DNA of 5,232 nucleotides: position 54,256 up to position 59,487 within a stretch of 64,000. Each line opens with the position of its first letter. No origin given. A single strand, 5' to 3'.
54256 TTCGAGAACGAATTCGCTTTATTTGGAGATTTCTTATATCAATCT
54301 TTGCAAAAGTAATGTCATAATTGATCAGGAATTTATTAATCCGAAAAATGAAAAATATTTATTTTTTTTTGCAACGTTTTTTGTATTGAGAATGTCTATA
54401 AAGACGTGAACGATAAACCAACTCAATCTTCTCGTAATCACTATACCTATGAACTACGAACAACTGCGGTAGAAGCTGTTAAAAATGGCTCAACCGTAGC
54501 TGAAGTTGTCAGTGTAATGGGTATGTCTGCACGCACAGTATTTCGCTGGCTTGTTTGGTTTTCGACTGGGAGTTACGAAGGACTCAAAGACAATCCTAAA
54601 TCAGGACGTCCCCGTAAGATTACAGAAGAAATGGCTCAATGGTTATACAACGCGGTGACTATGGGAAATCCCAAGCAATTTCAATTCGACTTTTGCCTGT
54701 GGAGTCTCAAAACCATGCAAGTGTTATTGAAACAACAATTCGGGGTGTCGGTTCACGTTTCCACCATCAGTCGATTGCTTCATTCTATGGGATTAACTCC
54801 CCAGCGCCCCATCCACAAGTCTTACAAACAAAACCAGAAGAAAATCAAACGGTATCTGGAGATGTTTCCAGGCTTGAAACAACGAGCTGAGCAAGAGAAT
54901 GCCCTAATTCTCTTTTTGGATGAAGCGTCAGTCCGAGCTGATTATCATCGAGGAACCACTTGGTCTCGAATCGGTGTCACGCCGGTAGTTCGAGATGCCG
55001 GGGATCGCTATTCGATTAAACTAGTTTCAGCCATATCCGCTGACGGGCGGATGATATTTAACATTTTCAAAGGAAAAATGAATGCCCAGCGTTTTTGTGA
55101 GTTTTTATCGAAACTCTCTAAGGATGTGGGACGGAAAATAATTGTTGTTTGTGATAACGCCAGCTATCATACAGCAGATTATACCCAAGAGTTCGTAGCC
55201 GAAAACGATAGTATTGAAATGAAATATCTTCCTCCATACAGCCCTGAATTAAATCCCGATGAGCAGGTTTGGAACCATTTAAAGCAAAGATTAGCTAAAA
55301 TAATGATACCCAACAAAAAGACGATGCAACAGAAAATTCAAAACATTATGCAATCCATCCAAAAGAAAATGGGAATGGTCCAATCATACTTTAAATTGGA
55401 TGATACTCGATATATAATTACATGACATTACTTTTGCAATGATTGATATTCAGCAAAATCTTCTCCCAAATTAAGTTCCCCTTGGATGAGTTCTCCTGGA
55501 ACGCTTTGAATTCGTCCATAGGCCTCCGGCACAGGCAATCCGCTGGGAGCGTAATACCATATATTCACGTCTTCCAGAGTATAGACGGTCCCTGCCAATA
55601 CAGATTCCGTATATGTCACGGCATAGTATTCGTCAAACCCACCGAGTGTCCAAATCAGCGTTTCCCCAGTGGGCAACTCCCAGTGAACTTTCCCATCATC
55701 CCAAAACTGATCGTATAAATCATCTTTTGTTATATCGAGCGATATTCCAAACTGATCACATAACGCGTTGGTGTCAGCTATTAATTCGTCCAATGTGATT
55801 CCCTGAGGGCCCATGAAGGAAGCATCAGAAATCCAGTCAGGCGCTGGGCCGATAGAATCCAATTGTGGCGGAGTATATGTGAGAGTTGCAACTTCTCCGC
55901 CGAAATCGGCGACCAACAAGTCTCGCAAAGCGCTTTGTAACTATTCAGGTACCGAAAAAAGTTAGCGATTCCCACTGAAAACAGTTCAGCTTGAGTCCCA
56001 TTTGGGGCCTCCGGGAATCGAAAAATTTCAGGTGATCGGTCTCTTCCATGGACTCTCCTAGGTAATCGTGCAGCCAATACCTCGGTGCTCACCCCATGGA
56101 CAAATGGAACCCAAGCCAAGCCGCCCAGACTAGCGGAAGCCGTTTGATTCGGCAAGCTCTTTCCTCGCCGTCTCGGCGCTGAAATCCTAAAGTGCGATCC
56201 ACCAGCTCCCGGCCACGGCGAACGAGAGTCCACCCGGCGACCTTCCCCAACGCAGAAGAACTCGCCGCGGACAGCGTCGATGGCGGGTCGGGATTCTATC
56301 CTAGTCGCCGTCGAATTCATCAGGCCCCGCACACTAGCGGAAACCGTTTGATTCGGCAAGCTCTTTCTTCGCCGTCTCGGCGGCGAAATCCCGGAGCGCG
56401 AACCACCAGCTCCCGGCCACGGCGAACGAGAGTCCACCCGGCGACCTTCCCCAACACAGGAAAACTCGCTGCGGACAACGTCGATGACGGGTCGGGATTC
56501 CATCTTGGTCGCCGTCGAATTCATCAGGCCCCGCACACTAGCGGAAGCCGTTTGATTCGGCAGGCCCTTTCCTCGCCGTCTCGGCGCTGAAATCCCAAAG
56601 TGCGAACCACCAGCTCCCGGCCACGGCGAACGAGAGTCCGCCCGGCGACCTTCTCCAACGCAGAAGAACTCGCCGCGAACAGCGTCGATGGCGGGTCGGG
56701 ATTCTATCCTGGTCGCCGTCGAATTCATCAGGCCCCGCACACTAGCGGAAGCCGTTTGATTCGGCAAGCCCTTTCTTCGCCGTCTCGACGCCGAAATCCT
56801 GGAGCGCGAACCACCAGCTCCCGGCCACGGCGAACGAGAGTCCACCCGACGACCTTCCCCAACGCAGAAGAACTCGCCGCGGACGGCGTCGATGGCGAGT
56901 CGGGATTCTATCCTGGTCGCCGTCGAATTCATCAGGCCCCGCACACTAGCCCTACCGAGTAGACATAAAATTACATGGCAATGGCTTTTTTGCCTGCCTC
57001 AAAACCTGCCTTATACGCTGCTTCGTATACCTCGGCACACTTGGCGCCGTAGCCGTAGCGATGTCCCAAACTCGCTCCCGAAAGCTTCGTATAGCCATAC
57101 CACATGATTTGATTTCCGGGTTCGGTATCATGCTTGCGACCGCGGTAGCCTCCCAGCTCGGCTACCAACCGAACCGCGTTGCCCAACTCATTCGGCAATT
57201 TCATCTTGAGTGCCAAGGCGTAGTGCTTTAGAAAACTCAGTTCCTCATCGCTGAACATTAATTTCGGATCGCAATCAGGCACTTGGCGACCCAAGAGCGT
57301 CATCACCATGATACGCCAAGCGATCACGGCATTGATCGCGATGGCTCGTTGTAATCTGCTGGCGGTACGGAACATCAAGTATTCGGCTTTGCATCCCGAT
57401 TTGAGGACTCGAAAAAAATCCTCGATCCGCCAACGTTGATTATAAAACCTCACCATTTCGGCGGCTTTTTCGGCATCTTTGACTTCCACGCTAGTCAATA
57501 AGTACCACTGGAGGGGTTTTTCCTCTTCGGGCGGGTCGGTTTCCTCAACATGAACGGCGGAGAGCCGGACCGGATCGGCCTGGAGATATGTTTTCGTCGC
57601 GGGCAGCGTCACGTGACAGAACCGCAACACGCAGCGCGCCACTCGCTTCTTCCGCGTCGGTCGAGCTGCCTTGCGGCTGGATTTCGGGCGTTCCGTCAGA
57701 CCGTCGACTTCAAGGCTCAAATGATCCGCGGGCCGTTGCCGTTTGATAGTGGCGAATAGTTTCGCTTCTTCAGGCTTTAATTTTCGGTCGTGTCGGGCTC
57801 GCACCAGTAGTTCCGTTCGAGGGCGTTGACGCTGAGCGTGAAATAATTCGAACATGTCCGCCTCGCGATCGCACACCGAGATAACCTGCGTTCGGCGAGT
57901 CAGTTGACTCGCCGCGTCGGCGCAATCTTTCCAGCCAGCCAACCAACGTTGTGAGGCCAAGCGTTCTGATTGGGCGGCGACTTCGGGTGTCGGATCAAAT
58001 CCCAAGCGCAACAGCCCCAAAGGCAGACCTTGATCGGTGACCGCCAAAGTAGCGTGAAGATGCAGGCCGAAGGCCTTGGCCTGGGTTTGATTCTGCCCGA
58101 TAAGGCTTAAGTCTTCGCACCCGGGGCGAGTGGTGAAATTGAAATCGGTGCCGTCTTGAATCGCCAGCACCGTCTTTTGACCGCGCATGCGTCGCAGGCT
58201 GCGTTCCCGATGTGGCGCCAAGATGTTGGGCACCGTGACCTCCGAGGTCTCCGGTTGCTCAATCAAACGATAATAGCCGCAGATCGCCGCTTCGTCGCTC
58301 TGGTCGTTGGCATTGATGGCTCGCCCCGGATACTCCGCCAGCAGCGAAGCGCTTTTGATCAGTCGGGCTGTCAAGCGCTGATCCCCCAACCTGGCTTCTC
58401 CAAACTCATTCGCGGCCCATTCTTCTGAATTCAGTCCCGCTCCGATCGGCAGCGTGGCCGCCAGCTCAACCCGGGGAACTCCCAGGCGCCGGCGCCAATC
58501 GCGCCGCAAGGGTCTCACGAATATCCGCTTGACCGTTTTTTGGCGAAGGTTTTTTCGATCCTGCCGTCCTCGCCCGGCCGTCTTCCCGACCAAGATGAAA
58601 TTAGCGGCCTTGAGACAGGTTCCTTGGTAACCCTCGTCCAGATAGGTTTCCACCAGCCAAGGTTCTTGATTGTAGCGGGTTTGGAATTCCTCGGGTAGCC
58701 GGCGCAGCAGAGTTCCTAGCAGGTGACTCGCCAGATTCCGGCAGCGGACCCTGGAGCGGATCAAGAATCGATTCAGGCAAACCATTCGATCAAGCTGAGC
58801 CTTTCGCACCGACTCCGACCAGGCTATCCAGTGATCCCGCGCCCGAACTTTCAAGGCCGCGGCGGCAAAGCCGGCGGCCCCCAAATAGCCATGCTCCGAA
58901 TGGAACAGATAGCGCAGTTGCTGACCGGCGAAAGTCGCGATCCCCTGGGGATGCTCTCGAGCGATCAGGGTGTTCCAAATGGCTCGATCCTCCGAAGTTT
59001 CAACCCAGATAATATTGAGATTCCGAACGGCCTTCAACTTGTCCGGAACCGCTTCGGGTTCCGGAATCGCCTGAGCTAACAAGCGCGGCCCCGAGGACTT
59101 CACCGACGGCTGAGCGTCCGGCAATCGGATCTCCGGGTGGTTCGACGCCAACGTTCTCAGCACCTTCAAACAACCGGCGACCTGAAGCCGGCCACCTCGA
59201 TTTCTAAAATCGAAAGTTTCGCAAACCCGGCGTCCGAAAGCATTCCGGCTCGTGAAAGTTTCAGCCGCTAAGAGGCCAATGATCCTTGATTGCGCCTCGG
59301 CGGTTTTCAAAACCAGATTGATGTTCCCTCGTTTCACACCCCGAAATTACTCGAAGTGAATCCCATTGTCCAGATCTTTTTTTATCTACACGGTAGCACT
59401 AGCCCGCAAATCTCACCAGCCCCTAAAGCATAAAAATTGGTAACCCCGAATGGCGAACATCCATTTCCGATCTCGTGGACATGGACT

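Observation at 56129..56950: Four-unit 204-bp tandem array with A-B-A-B substructure between an IS66 end and an IS4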

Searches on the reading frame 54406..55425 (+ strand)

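Call 10: search_protein_families(library=pfam, proteins=[window:54406-55425:+], max_evalue=0.01)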
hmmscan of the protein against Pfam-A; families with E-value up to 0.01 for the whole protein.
window:54406-55425:+ (339 aa): 10 families
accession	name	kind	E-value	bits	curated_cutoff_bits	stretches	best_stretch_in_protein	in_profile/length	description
PF13358.12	DDE_3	-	1.3e-35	122.8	28.6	1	168-307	2-145/146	DDE superfamily endonuclease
PF13592.12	HTH_33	-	2.2e-16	59.6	25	1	95-150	1-56/60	Winged helix-turn helix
PF13565.12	HTH_32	-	2.8e-14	53.9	33.7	1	44-125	1-73/73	Homeodomain-like domain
PF13551.12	HTH_29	-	9e-11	42.2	28.1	1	19-76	2-62/64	Winged helix-turn helix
PF13384.12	HTH_23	-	2e-06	27.9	24.6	1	17-61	6-50/50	Homeodomain-like domain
PF13518.12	HTH_28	-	9.9e-06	26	25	1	18-69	2-51/52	Helix-turn-helix domain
PF01498.24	HTH_Tnp_Tc3_2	-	0.00015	22.4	31.5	1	100-149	15-63/72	Transposase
PF01527.26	HTH_Tnp_1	-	0.00083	20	24.1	1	10-77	4-68/75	Transposase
PF07592.17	DDE_Tnp_ISAZ013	-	0.0019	17.7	26.9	0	81-148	6-71/308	Rhodopirellula transposase DDE domain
PF01710.22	HTH_Tnp_IS630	-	0.0047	17.4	21.3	1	13-54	3-44/119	Transposase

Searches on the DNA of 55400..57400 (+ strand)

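Call 6: search_rna_families(source=window, start=55400, end=57400, threshold=evalue, max_evalue=10)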
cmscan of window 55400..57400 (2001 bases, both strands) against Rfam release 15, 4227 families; matches with E-value up to 10: 2.
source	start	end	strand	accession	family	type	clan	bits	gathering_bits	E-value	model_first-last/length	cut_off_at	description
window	56333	56388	-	RF02227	sX8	Gene; sRNA;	-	18.2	50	1.6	1-82/82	no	Proteobacterial sRNA sX8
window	56351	56448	-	RF02133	HOXB13-AS1_2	Gene; lncRNA;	-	14.4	40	2.8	1-81/81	no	HOXB13 antisense RNA 1 conserved region 2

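Call 90: search_dna_similar(query=window:55937-56540:+, collection=plasmids, mode=distant, max_rows=10)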
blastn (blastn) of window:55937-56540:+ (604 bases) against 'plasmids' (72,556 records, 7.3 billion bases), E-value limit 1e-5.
No match.

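Call 91: search_dna_similar(query=window:55937-56540:+, collection=phages, mode=distant, max_rows=10)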
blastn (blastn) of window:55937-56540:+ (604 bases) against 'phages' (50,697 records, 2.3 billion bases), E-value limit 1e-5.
No match.

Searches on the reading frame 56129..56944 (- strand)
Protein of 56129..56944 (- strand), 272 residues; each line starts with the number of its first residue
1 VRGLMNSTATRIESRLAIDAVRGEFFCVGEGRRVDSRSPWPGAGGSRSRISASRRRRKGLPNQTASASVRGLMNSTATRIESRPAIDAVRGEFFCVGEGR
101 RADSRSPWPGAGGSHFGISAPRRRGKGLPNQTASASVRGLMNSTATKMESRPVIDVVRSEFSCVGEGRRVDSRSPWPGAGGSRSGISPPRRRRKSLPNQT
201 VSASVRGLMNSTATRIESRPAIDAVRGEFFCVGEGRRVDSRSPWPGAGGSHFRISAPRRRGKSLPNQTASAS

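Call 24: find_homologous_proteins(query=window:56129-56944:-, max_evalue=0.001)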
Query window:56129-56944:- (272 aa): 16 proteins with E <= 0.001 among 8000 candidates.
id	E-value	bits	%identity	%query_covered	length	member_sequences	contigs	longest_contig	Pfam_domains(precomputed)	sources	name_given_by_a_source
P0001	3.3e-118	412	83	91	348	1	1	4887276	-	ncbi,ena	-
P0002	5.0e-117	408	84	88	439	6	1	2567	-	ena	-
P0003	1.2e-112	394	86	84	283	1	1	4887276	-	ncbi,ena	-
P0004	9.1e-81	289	73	74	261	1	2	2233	-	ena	-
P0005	1.2e-74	269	83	63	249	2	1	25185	-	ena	-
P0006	1.0e-73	266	81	60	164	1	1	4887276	-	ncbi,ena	-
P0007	1.6e-58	216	88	44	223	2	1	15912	-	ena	-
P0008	2.5e-57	212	80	49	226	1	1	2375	-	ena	-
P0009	6.8e-50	188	74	47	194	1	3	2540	-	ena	-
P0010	1.1e-48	184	54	62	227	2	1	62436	-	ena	-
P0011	8.2e-48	181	70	49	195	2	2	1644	-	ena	-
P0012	6.0e-43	165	72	45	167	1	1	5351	-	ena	-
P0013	8.9e-40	155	65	47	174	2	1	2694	-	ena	-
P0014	1.1e-31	128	100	24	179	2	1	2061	-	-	-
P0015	6.1e-27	113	48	54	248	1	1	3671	-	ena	-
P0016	3.2e-26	110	79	28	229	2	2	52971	-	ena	-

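Call 25: find_encoding_contigs(protein=P0001, flank=6000, max_places=4)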
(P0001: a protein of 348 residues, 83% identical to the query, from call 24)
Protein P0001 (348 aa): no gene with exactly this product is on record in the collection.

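Call 26: find_encoding_contigs(protein=P0010, flank=6000, max_places=4)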
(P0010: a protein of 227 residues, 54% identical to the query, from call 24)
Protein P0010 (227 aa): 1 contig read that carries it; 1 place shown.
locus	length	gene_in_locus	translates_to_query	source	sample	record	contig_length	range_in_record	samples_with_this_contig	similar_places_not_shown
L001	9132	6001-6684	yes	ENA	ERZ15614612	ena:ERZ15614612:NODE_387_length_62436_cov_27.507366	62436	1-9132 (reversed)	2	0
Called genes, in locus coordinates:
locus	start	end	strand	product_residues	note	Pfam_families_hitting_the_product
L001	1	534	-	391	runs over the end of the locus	PF03435:Sacchrp_dh_NADP, PF16653:Sacchrp_dh_C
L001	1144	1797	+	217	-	PF01740:STAS, PF13466:STAS_2 (weak)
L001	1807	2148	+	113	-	-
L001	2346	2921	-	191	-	PF02545:Maf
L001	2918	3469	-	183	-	PF08819:DUF1802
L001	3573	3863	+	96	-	PF01197:Ribosomal_L31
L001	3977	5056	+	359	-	PF03462:PCRF, PF16326:ABC_tran_CTD (weak), PF00472:RF-1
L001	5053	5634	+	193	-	PF00702:Hydrolase, PF12710:HAD, PF13419:HAD_2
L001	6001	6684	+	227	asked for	-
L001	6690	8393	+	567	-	-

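Call 30: find_encoding_contigs(protein=P0003, flank=8000, max_places=4)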
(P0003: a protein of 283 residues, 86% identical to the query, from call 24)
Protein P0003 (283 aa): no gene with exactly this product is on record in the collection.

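Call 31: find_encoding_contigs(protein=P0016, flank=8000, max_places=4)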
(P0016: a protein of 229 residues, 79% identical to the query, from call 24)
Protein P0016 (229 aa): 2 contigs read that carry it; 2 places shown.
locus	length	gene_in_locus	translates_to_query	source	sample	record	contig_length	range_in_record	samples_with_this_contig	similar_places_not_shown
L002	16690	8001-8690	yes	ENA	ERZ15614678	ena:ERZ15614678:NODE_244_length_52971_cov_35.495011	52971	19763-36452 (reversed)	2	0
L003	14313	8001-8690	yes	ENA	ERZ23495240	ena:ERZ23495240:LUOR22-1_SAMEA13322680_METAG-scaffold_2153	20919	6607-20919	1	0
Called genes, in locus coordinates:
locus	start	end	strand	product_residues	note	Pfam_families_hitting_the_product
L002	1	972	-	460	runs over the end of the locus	PF04055:Radical_SAM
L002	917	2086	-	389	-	PF17005:WD40_like (faint), PF13360:PQQ_2, PF13570:Beta-prop_ACSF4, PF24796:WDR55 (faint), PF23414:Beta-prop_EML_2 (faint), PF01011:PQQ (weak), PF13570:Beta-prop_ACSF4, PF13360:PQQ_2, +1 more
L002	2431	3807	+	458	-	PF00753:Lactamase_B, PF23023:Anti-Pycsar_Apyc1 (faint), PF10996:Beta-Casp, PF07521:RMMBL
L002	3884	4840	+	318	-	PF16811:TAtT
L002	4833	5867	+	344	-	PF03480:DctP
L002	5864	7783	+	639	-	PF04290:DctQ, PF06808:DctM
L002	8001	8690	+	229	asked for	-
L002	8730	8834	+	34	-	-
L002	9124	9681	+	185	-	-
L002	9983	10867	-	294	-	-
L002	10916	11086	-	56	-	-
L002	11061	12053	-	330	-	-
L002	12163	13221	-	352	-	-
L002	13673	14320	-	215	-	PF00872:Transposase_mut (weak)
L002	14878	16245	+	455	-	PF14236:DruA, PF14706:Tnp_DNA_bind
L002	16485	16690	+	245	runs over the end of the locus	PF13444:Acetyltransf_5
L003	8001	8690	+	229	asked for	-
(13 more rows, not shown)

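Call 32: find_encoding_contigs(protein=P0005, flank=8000, max_places=4)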
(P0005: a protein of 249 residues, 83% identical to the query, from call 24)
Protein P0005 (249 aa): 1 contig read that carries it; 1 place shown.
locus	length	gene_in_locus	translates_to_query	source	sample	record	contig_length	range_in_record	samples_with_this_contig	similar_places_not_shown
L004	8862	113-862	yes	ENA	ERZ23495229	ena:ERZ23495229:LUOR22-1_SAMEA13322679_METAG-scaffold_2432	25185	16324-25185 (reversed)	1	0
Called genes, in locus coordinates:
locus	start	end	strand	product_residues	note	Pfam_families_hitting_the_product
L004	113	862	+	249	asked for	-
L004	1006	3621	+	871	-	PF04151:PPC (weak)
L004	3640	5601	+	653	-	-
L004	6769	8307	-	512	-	PF00884:Sulfatase, PF01663:Phosphodiest (faint), PF16347:SGSH_C (weak)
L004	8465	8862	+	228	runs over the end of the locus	-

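Call 38: find_encoding_contigs(protein=P0015, flank=4000, max_places=3)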
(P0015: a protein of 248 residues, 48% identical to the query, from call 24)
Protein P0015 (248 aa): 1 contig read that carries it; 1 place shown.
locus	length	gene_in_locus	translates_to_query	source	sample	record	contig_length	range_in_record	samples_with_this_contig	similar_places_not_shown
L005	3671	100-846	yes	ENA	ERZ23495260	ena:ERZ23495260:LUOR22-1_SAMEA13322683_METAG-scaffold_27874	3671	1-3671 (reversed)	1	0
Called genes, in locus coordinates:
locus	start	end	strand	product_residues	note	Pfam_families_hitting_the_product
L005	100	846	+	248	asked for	-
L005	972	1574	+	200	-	-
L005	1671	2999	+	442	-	-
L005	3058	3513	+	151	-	PF07291:MauE (weak)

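Call 39: find_encoding_contigs(protein=P0004, flank=4000, max_places=3)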
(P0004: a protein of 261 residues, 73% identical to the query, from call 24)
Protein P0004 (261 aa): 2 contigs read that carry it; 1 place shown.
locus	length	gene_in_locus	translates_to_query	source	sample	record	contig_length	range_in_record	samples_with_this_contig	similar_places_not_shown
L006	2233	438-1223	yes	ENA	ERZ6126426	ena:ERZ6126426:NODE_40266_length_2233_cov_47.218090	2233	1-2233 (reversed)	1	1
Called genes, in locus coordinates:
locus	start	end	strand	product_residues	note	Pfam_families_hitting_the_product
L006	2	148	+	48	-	?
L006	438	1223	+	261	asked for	-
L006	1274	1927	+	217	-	-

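Call 40: find_encoding_contigs(protein=P0002, flank=4000, max_places=3)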
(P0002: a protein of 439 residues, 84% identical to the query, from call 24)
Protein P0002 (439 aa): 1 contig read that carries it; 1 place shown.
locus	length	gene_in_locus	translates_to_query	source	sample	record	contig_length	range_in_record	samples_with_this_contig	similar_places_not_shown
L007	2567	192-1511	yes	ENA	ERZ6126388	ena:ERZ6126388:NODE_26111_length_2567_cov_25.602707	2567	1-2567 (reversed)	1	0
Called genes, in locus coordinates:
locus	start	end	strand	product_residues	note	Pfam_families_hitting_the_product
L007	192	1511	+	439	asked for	-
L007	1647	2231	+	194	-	-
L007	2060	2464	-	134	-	-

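Call 65: list_cluster_members(proteins=[P0001, P0003, P0006])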
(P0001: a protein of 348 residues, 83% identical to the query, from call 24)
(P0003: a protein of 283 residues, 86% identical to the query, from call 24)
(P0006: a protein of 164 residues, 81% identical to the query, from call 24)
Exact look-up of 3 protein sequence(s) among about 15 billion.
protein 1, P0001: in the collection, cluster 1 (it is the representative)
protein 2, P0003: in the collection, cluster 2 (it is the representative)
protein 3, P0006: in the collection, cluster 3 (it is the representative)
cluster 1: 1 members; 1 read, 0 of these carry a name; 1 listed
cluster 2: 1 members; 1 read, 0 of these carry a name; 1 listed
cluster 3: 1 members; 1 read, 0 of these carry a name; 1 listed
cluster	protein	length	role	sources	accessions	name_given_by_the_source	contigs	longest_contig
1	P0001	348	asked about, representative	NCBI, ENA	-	-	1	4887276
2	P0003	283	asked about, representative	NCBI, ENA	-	-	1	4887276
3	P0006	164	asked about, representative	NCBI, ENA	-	-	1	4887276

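Call 72: search_protein_representatives(protein=window:56129-56944:-)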
Query: 272 residues. Proteins with E-value up to 0.001 (for the whole library): 11; up to 1e-10: 9; up to 1e-30: 6. The best 11 are listed.
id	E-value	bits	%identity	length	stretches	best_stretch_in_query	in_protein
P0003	3.9e-113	393.5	85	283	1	14-243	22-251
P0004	2.9e-81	289.0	72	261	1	73-272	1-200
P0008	8.0e-58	212.2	80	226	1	141-272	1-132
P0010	3.6e-49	183.8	91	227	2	209-272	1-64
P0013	2.8e-40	154.7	69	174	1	148-271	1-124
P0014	3.4e-32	128.2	100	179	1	209-272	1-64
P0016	1.0e-26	110.2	77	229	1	25-102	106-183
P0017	3.7e-26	108.4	74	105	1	141-217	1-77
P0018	3.4e-12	62.6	56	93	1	164-229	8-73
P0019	1.2e-09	54.3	40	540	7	32-75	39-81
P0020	2.1e-04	37.1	27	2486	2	8-236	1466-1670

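Call 78: find_encoding_contigs(protein=P0018, flank=3000, max_places=3)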
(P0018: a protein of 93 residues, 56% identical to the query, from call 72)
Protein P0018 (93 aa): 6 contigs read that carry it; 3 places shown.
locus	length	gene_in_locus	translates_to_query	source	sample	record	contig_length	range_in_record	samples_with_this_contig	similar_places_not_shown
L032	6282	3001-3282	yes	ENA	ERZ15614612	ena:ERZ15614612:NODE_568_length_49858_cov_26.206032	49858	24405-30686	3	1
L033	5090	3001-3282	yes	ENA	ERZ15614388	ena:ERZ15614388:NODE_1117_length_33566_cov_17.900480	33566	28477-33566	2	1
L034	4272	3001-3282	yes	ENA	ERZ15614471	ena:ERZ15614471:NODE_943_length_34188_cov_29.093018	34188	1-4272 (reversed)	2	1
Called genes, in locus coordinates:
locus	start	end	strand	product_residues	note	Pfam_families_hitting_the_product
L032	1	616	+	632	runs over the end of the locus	PF00115:COX1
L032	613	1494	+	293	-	PF02433:FixO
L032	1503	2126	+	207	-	PF00034:Cytochrom_C, PF13442:Cytochrome_CBB3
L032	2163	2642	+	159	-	PF02542:YgbB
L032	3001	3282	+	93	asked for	-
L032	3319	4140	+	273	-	PF12760:Zn_ribbon_IS1595 (weak), PF12762:DDE_Tnp_IS1595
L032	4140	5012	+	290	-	PF02086:MethyltransfD12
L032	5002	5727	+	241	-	-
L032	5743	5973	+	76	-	-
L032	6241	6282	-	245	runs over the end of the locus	PF09844:DUF2071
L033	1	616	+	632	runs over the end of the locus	PF00115:COX1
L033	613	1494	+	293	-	PF02433:FixO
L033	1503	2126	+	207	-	PF00034:Cytochrom_C, PF13442:Cytochrome_CBB3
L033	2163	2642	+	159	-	PF02542:YgbB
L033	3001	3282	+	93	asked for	-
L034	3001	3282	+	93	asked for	-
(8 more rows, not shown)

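Call 79: find_encoding_contigs(protein=P0013, flank=3000, max_places=3)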
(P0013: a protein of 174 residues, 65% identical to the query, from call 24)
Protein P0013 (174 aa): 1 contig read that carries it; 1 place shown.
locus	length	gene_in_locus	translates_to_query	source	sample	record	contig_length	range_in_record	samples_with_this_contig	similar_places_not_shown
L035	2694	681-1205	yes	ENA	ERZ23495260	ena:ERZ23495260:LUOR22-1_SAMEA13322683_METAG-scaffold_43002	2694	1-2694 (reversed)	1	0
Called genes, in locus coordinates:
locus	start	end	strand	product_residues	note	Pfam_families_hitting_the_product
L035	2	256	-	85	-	?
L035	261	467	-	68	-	-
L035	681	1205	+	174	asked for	-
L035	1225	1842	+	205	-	PF19865:DUF6338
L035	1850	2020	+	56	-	-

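Call 80: find_encoding_contigs(protein=P0011, flank=3000, max_places=3)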
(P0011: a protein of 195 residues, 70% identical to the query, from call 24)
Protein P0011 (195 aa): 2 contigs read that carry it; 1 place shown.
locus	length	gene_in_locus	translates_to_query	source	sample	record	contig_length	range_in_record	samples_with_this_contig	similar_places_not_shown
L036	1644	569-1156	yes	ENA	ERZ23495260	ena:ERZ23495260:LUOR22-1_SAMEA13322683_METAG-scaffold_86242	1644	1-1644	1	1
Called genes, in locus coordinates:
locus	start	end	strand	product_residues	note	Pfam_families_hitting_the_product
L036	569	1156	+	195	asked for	-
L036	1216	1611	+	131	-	-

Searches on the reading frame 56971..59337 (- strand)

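Call 10: search_protein_families(library=pfam, proteins=[window:56971-59337:-], max_evalue=0.01)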
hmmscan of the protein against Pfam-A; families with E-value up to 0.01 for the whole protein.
window:56971-59337:- (788 aa): 4 families
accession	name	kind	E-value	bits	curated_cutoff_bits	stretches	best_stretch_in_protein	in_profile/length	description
PF14236.12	DruA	-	9.9e-25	87.7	27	1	106-263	49-227/297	Druantia protein DruA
PF02281.22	Dimer_Tnp_Tn5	-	1.1e-12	48.5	26.7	1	671-762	1-92/99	Transposase Tn5 dimerisation domain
PF14706.11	Tnp_DNA_bind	-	6.4e-09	35.9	24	1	306-362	1-56/58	Transposase DNA-binding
PF01609.27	DDE_Tnp_1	-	2.2e-06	28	23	1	595-672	139-197/200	Transposase DDE domain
